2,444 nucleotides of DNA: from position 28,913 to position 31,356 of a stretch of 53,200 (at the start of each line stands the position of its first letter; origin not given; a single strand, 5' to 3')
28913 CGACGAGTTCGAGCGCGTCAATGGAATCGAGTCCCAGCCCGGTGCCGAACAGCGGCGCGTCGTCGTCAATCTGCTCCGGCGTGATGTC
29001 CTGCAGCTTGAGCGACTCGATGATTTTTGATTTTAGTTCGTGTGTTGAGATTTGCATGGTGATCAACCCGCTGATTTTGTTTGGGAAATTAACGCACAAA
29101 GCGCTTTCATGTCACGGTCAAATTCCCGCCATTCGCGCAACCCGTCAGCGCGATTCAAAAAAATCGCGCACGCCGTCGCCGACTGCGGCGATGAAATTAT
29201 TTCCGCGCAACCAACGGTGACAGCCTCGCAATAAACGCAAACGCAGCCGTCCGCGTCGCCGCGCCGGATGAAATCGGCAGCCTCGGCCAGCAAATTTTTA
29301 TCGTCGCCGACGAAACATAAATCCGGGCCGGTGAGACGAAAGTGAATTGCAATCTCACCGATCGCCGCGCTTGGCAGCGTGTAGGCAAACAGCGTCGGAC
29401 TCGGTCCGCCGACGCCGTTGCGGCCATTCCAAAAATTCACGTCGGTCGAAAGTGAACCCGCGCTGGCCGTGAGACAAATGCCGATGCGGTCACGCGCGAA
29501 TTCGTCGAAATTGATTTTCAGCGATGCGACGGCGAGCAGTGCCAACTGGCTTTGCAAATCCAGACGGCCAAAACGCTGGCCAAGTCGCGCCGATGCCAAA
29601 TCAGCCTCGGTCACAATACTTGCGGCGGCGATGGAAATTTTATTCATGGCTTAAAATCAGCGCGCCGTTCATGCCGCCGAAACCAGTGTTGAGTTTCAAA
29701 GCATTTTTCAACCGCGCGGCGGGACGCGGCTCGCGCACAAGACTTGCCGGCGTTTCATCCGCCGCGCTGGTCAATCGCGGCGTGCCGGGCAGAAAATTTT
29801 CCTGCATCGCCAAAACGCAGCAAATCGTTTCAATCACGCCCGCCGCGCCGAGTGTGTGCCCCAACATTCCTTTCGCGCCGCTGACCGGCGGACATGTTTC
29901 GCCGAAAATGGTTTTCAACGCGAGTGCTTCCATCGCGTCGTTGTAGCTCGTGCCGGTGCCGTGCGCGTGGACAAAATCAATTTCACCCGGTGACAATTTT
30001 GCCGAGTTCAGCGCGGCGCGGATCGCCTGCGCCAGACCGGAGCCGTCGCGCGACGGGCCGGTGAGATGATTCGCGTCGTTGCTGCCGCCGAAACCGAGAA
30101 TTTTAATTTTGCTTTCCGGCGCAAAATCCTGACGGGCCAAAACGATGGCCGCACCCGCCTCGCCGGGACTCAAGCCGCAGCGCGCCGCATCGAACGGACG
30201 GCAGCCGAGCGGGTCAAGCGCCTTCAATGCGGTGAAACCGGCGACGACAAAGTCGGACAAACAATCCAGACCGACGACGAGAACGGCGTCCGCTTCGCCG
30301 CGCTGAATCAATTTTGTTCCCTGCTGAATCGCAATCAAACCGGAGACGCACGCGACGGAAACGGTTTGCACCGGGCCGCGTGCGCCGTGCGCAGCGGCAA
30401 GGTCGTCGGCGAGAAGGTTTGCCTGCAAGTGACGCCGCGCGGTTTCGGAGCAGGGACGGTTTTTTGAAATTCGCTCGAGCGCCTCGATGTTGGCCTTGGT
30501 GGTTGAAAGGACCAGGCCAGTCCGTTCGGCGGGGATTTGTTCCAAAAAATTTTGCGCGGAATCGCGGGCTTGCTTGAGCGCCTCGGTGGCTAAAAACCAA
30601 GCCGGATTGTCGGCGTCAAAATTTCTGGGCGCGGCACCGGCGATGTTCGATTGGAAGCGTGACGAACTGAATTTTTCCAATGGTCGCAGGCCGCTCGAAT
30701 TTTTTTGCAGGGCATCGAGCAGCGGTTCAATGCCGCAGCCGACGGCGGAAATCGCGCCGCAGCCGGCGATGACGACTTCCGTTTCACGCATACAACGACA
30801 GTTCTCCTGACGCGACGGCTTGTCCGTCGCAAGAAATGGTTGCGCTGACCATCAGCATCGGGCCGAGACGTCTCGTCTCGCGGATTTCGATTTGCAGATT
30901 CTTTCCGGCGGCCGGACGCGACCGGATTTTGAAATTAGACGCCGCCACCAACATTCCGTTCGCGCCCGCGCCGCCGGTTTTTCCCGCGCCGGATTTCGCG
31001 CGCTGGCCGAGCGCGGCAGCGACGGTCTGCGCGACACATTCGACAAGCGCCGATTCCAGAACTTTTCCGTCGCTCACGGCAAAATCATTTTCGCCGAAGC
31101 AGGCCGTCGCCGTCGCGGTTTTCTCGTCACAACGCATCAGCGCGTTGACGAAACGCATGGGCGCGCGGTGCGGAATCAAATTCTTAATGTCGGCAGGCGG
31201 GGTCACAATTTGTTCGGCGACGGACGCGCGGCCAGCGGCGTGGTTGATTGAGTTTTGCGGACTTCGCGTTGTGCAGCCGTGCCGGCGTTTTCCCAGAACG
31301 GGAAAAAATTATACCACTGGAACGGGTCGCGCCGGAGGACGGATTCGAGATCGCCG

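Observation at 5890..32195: About 26-kb convergent two-operon lipid/pigment gene cluster: APE-like type II FAS core elaborated with halogenases, HxxxD acyltransferases, desaturase, deacetylase and a C45 Ntn-hydrolase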

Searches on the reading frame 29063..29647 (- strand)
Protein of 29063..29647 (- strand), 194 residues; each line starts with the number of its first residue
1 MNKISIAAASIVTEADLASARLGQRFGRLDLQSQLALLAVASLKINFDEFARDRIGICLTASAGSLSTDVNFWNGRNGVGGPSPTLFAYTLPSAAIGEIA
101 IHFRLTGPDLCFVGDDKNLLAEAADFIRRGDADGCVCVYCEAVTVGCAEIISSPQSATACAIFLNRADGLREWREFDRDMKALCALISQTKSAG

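Call 5: search_protein_families(library=pfam, proteins=[window:29063-29647:-], max_evalue=0.01)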
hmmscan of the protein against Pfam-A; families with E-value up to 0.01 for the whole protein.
window:29063-29647:- (194 aa): 1 family
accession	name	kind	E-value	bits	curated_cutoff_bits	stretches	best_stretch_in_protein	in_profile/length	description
PF00109.32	ketoacyl-synt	-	0.0096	16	20.8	0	28-141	85-202/252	Beta-ketoacyl synthase, N-terminal domain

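Call 8: search_protein_families(library=ncbifam, proteins=[window:29063-29647:-], max_evalue=0.01)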
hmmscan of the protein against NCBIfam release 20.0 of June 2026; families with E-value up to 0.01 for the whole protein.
window:29063-29647:- (194 aa): 3 families
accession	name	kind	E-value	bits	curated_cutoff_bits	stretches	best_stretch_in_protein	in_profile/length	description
TIGR03150.1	fabF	equivalog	1.3e-05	24.1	493.75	1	33-144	72-192/407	beta-ketoacyl-ACP synthase II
NF005589.0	PRK07314.1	subfamily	0.005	15.6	387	1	36-144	82-195/413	beta-ketoacyl-ACP synthase II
NF004970.0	PRK06333.1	subfamily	0.0072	15.2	525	1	39-143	95-203/424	beta-ketoacyl-ACP synthase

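Call 43: search_solved_structures(query=window:29063-29647:-, max_evalue=1)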
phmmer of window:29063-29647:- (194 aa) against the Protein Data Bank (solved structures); distinct sequences matched with E-value up to 1: 11.
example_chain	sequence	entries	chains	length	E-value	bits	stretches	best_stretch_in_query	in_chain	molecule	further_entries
2gqd_A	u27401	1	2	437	0.00013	24.8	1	20-144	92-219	3-oxoacyl-[acyl-carrier-protein] synthase 2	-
4ls5_A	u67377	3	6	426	0.0049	19.7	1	21-142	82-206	3-oxoacyl-[acyl-carrier-protein] synthase 2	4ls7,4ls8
4ls6_A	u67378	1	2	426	0.0071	19.2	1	21-142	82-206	3-oxoacyl-[acyl-carrier-protein] synthase 2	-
1e5m_A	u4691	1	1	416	0.016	18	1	39-181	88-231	BETA KETOACYL ACYL CARRIER PROTEIN SYNTHASE II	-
3o04_A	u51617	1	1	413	0.057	16.2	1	25-144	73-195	beta-keto-acyl carrier protein synthase II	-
5sxo_A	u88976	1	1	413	0.057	16.2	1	25-144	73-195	3-oxoacyl-[acyl-carrier-protein] synthase 2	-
4jga_A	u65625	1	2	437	0.27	14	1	47-153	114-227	3-oxoacyl-[acyl-carrier-protein] synthase 2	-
9s5h_C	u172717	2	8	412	0.4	13.4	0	31-134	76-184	3-oxoacyl-(Acyl-carrier-protein) synthase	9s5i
2lra_A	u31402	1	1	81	0.61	12.8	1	123-183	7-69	POSSIBLE EXPORTED PROTEIN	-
4qtq_A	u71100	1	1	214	0.68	12.7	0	48-91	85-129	XAC2610 protein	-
2kgy_A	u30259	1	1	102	0.88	12.3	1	122-183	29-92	POSSIBLE EXPORTED PROTEIN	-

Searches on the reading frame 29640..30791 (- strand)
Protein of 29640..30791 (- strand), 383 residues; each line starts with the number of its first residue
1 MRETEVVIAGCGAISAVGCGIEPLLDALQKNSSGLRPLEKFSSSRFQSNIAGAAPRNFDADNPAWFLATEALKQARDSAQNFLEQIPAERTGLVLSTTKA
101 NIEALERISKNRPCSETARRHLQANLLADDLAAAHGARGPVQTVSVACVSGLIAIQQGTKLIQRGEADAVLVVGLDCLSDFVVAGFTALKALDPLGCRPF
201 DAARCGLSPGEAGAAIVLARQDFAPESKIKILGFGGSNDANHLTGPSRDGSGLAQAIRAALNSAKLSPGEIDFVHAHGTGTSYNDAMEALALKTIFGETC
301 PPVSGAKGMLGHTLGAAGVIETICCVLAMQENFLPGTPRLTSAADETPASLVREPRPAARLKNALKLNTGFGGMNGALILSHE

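Call 5: search_protein_families(library=pfam, proteins=[window:29640-30791:-], max_evalue=0.01)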
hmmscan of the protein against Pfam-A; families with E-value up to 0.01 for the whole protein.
window:29640-30791:- (383 aa): 6 families
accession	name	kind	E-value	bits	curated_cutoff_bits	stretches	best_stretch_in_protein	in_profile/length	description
PF02801.28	Ketoacyl-synt_C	-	1.1e-29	103.2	20.8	1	231-338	4-116/119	Beta-ketoacyl synthase, C-terminal domain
PF00109.32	ketoacyl-synt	-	9.2e-22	78.3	20.8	1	43-222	68-250/252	Beta-ketoacyl synthase, N-terminal domain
PF00108.29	Thiolase_N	-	5.5e-06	26.4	26.4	1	127-180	62-117/260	Thiolase, N-terminal domain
PF08545.16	ACP_syn_III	-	0.00016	21.9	24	1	144-182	3-41/80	3-Oxoacyl-[acyl-carrier-protein (ACP)] synthase III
PF22691.2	Thiolase_C_1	-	0.0039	17.4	28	0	252-280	19-47/144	Thiolase C-terminal domain-like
PF13519.12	VWA_2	-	0.0041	18.2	27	0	221-288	33-83/107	von Willebrand factor type A domain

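Call 8: search_protein_families(library=ncbifam, proteins=[window:29640-30791:-], max_evalue=0.01)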
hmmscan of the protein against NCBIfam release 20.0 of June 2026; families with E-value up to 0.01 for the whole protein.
window:29640-30791:- (383 aa): 32 families (the best 25 are shown)
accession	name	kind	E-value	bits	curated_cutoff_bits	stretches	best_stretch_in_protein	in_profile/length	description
NF006618.0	PRK09185.1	subfamily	7.1e-77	259.1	407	1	4-382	3-392/394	beta-ketoacyl-ACP synthase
TIGR03150.1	fabF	equivalog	2.6e-70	237.2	493.75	1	5-380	2-406/407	beta-ketoacyl-ACP synthase II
NF005589.0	PRK07314.1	subfamily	2e-67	227.7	387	1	3-381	3-410/413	beta-ketoacyl-ACP synthase II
NF004618.0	PRK05952.1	equivalog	5.4e-59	200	455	1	5-382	3-382/384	beta-ketoacyl-ACP synthase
NF004970.0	PRK06333.1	subfamily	2.7e-58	197.8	525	1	2-381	2-420/424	beta-ketoacyl-ACP synthase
NF006274.0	PRK08439.1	equivalog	2.6e-56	191.1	621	1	5-381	3-404/406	beta-ketoacyl-ACP synthase II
NF058662.1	cispenta_AmcF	equivalog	3.8e-56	190.7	325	1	6-381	2-368/369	cispentacin biosynthesis acyltransferase subunit AmcF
NF005076.0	PRK06501.1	equivalog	2.7e-53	181.4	629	1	6-383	13-423/425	beta-ketoacyl-ACP synthase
NF005490.0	PRK07103.1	equivalog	4.1e-50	171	445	1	3-382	3-412/414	polyketide beta-ketoacyl:acyl carrier protein synthase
NF006434.0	PRK08722.1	equivalog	4.4e-45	154.3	759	1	2-380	2-411/414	beta-ketoacyl-ACP synthase II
NF005916.1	PRK07910.1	equivalog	2.9e-41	141.8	560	1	112-380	135-415/418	KasA/KasB family beta-ketoacyl-ACP synthase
NF006587.0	PRK09116.1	equivalog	4.5e-39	134.4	470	1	131-381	147-405/408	beta-ketoacyl-ACP synthase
NF005935.0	PRK07967.1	equivalog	9.3e-37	126.8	630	1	5-381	3-402/406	beta-ketoacyl-ACP synthase I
NF045894.1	PKS_plus_SDR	equivalog_domain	6.4e-27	93.6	1740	1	52-337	78-373/1515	type I polyketide synthase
NF040607.1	mycolic_Pks13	equivalog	2.1e-23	81.8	2100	1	124-337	247-472/1680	polyketide synthase Pks13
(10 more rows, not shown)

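Call 42: search_solved_structures(query=window:29640-30791:-, max_evalue=1e-30)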
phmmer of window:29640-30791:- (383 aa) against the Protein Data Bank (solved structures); distinct sequences matched with E-value up to 1e-30: 44.
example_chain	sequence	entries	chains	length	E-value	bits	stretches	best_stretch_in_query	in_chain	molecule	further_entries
4ls6_A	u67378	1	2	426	1.7e-48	169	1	3-380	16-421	3-oxoacyl-[acyl-carrier-protein] synthase 2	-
4ls5_A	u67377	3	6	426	1.9e-48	168.9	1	3-380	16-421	3-oxoacyl-[acyl-carrier-protein] synthase 2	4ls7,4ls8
9s5h_B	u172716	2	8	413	7.8e-48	166.8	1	5-380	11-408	3-oxoacyl-(Acyl-carrier-protein) synthase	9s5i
3o04_A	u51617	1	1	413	2.6e-47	165.1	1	131-380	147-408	beta-keto-acyl carrier protein synthase II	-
5sxo_A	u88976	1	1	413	6.6e-47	163.8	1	131-380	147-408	3-oxoacyl-[acyl-carrier-protein] synthase 2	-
8z5c_A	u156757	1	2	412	2.9e-46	161.6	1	5-380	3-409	3-oxoacyl-[acyl-carrier-protein] synthase 2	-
1j3n_A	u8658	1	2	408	1.4e-45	159.4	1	5-379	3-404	3-oxoacyl-(acyl-carrier protein) synthase II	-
8z5e_A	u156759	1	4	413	2.4e-45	158.6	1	5-380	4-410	3-oxoacyl-[acyl-carrier-protein] synthase 2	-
8z5d_A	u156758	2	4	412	2.5e-45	158.6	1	5-380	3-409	3-oxoacyl-[acyl-carrier-protein] synthase 2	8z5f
3e60_A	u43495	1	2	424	1.2e-43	153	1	125-380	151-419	3-oxoacyl-[acyl-carrier-protein ] synthase II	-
6okg_A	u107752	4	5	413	1.7e-43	152.5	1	124-380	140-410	3-oxoacyl-[acyl-carrier-protein] synthase 2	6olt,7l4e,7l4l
2gfw_A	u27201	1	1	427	2.9e-43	151.8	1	124-380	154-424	3-oxoacyl-[acyl-carrier-protein] synthase 2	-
1b3n_A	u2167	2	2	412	3e-43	151.7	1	124-380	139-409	PROTEIN (KETOACYL ACYL CARRIER PROTEIN SYNTHASE 2) | BETA-KETOACYL ACP SYNTHASE II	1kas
6qsp_A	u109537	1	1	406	6.4e-43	150.6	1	131-380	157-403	Beta-ketoacyl synthase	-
6kxd_A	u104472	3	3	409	2.2e-42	148.9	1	5-381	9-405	Ketosynthase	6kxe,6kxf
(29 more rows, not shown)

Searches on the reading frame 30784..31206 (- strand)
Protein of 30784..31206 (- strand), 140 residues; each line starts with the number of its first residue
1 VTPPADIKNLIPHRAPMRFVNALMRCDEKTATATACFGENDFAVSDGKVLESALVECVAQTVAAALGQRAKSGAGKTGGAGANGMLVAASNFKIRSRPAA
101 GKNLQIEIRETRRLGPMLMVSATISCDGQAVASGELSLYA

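Call 5: search_protein_families(library=pfam, proteins=[window:30784-31206:-], max_evalue=0.01)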
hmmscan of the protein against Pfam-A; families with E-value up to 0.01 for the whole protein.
window:30784-31206:- (140 aa): 0 families

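Call 8: search_protein_families(library=ncbifam, proteins=[window:30784-31206:-], max_evalue=0.01)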
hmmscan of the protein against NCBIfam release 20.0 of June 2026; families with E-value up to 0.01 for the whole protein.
window:30784-31206:- (140 aa): 2 families
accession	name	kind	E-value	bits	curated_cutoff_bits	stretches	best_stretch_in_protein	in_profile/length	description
NF000582.1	PRK00006.1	equivalog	9.4e-08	32.1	113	1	6-138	4-135/137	3-hydroxyacyl-ACP dehydratase FabZ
TIGR01750.1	fabZ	equivalog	1.8e-07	31.1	155.15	1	6-138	5-139/141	3-hydroxyacyl-ACP dehydratase FabZ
